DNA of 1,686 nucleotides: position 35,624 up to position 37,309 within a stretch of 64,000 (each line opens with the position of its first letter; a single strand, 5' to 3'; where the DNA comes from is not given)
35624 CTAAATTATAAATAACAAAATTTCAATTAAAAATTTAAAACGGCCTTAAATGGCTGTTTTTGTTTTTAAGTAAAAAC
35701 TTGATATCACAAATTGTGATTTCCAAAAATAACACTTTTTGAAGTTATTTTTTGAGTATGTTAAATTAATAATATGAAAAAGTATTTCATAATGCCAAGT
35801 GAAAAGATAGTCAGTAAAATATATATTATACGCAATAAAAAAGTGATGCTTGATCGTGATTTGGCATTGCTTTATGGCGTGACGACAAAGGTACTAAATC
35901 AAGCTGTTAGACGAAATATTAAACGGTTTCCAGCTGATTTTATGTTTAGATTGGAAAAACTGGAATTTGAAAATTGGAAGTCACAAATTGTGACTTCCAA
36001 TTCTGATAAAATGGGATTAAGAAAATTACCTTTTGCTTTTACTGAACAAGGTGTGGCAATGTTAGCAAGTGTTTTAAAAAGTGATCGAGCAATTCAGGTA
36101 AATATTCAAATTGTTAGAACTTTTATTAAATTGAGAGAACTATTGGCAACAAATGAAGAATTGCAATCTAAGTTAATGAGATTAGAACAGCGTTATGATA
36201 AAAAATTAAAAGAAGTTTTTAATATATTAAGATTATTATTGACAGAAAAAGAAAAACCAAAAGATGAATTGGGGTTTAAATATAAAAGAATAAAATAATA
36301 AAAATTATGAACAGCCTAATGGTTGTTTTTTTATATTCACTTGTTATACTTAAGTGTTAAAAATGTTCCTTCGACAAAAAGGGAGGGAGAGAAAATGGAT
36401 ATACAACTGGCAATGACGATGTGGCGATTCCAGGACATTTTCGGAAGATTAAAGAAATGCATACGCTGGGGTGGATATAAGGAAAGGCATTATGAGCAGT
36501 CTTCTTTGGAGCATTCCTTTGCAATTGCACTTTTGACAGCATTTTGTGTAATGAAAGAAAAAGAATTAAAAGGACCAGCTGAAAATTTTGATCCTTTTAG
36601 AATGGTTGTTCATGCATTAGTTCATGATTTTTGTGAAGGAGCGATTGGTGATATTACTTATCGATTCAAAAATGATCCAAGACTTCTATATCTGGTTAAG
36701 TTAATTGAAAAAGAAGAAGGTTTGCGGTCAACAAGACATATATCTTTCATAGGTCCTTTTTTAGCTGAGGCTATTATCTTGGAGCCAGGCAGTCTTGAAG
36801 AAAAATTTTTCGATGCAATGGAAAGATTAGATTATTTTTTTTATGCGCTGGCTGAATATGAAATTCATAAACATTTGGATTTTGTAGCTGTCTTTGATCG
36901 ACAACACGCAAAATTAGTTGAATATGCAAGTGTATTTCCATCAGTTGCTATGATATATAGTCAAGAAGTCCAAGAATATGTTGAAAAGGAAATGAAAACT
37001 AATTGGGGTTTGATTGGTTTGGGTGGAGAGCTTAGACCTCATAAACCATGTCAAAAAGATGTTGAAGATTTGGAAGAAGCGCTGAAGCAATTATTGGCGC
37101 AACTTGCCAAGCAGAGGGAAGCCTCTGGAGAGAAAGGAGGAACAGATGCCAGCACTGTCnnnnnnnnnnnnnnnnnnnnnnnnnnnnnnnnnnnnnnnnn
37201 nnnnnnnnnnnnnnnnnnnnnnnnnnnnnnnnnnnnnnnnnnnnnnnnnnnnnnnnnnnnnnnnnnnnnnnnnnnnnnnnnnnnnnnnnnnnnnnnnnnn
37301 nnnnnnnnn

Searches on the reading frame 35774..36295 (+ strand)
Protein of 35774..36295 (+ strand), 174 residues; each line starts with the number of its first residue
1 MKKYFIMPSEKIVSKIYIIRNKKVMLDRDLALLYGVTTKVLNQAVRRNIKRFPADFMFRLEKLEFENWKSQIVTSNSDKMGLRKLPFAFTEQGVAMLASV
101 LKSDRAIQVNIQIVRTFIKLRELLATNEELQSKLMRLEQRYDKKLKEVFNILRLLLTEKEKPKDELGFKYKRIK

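Call 4: search_protein_families(library=pfam, proteins=[window:35774-36295:+], max_evalue=1)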
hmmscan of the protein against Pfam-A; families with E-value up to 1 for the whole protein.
window:35774-36295:+ (174 aa): 6 families
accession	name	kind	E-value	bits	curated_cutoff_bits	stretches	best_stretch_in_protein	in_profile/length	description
PF10543.14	ORF6N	-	7.3e-34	116.4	27.8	1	14-100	1-86/86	ORF6N domain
PF09669.15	Phage_pRha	-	0.0079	17.2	29.9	1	43-121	15-90/91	Phage regulatory protein Rha (Phage_pRha)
PF05227.19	CHASE3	-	0.0096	16.3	28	1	112-149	50-86/138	CHASE3 domain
PF15136.11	UPF0449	-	0.022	15.7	27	1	105-148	46-88/98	Uncharacterised protein family UPF0449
PF04120.17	Iron_permease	-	0.075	13.3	25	1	117-161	72-116/128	Low affinity iron permease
PF19502.5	DUF6036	-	0.12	12.6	23.6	1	41-85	61-104/164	Nucleotidyltransferase of unknown function (DUF6036)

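Call 5: search_protein_families(library=ncbifam, proteins=[window:35774-36295:+], max_evalue=1)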
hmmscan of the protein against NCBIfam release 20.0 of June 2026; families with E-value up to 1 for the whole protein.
window:35774-36295:+ (174 aa): 1 family
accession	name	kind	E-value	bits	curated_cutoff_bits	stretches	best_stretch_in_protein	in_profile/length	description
TIGR02681.1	phage_pRha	subfamily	0.0054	16.8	45.95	1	74-127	54-107/108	phage regulatory protein, Rha family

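Call 77: search_protein_families(library=padloc, proteins=[window:35774-36295:+], max_evalue=0.01)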
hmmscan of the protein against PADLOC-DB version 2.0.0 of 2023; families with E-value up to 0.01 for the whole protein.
window:35774-36295:+ (174 aa): 3 families
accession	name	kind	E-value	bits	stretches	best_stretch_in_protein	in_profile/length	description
PDLC04856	PDC-S05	-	1.9e-57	191.8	1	1-165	1-172/177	-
PDLC04869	PDC-S05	-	2.5e-56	189.1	1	6-165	11-173/306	-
PDLC04849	PDC-S05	-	2e-40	136.5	1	6-160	4-155/183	-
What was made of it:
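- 35774..36298 (+): Context: ORF6N/KilA-N-type gene. It matches phage anti-repressor PHROGs and the PADLOC defence candidate PDC-S05. Calls 4, 77 (E=1.9e-57), 79.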

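Call 79: search_protein_families(library=phrogs, proteins=[window:35774-36295:+], max_evalue=0.001)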
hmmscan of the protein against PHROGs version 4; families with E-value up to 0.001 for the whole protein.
window:35774-36295:+ (174 aa): 7 families
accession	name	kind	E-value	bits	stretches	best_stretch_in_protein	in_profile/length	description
phrog_4792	-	transcription regulation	5.7e-30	105.9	1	11-127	12-129/268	anti-repressor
phrog_1726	-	transcription regulation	6.9e-08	33.6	1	16-153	9-158/264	anti-repressor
phrog_1760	-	transcription regulation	8e-08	33.2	1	19-119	15-117/232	anti-repressor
phrog_2379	-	transcription regulation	2.1e-06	28.6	1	24-113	20-111/187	anti-repressor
phrog_7755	-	transcription regulation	1.5e-05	25.6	1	20-122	130-230/282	anti-repressor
phrog_373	-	transcription regulation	2e-05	25.1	1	14-148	88-221/373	anti-repressor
phrog_63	-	transcription regulation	3.8e-05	24.2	1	17-136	125-232/431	anti-repressor Ant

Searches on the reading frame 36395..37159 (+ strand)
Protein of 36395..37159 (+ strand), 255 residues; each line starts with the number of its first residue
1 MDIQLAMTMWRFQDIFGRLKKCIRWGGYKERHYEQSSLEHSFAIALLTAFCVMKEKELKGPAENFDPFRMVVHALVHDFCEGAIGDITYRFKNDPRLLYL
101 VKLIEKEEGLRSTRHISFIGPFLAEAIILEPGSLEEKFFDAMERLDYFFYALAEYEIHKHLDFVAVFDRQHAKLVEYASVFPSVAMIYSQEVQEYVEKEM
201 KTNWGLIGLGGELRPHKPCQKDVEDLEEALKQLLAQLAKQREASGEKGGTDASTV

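Call 4: search_protein_families(library=pfam, proteins=[window:36395-37159:+], max_evalue=1)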
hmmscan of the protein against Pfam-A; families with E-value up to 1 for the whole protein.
window:36395-37159:+ (255 aa): 4 families
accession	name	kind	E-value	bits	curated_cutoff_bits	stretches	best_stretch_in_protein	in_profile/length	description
PF12917.13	YfbR-like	-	4.8e-11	43.1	25.9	1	12-178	2-167/182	5'-deoxynucleotidase YfbR-like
PF13023.12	HD_3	-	7.2e-08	32.9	22.5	1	17-89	2-69/165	HD domain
PF01966.28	HD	-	0.018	15.7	22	1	38-90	2-47/116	HD domain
PF05963.17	Cytomega_US3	-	0.18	11.9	25.8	1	141-206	103-176/212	Cytomegalovirus US3 protein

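Call 5: search_protein_families(library=ncbifam, proteins=[window:36395-37159:+], max_evalue=1)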
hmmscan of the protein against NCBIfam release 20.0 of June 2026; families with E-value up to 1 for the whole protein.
window:36395-37159:+ (255 aa): 2 families
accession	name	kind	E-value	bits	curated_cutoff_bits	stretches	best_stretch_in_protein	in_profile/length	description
NF003009.0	PRK03826.1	equivalog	0.00082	19.1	122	1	9-92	3-83/197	5'-deoxynucleotidase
NF033832.1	sce7726_fam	subfamily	0.18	11.7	70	1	155-211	51-104/184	sce7726 family protein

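Call 77: search_protein_families(library=padloc, proteins=[window:36395-37159:+], max_evalue=0.01)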
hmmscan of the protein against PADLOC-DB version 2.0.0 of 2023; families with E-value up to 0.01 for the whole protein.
window:36395-37159:+ (255 aa): 0 families

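Call 79: search_protein_families(library=phrogs, proteins=[window:36395-37159:+], max_evalue=0.001)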
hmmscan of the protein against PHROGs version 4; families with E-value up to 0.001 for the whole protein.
window:36395-37159:+ (255 aa): 1 family
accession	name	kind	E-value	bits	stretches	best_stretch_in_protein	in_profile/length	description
phrog_7076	-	DNA, RNA and nucleotide metabolism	5.7e-08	33.7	1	11-95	5-88/188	dATP triphosphohydrolase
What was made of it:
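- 36395..37162 (+): Context: HD-domain hydrolase (YfbR-like 5'-deoxynucleotidase family). Its last 17 nt overlap the one-module gene. Call 4 (PF12917 E=4.8e-11; HD_3 E=7e-8) and call 79 (PHROG dATP triphosphohydrolase E=5.7e-8).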
